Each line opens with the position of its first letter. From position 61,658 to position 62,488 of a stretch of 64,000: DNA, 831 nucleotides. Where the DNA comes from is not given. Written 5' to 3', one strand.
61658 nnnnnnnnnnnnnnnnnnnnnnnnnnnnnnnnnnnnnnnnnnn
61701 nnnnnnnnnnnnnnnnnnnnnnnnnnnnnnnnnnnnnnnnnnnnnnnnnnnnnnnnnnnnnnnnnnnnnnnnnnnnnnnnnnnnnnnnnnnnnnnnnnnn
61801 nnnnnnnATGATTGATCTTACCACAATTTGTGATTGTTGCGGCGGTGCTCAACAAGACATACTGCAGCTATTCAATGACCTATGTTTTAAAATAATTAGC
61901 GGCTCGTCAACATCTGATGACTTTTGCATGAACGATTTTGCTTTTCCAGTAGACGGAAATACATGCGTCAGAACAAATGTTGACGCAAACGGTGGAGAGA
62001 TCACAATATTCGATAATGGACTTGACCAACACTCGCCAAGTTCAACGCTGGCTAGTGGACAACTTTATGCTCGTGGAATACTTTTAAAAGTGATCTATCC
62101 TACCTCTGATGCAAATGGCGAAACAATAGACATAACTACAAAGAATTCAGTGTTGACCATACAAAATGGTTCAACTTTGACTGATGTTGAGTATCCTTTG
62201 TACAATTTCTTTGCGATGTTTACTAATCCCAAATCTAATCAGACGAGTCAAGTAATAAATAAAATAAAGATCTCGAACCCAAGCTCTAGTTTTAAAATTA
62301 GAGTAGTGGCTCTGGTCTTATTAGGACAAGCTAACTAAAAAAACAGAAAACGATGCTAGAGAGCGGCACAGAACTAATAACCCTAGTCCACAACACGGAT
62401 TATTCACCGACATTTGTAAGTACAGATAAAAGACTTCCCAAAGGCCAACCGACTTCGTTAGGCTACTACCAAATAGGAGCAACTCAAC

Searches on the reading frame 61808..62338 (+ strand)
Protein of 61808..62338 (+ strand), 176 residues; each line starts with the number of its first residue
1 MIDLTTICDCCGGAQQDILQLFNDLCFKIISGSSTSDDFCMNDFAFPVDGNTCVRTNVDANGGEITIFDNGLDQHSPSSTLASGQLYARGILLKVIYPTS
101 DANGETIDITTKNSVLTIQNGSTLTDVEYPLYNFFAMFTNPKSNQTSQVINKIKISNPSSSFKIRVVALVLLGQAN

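Call 46: search_protein_families(library=pfam, proteins=[window:61808-62338:+], max_evalue=1)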
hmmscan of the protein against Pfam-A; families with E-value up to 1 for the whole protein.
window:61808-62338:+ (176 aa): 1 family
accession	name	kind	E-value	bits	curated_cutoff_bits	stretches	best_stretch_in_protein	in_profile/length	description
PF20591.4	DUF6792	-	0.13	12.1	25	1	99-149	45-100/220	Domain of unknown function (DUF6792)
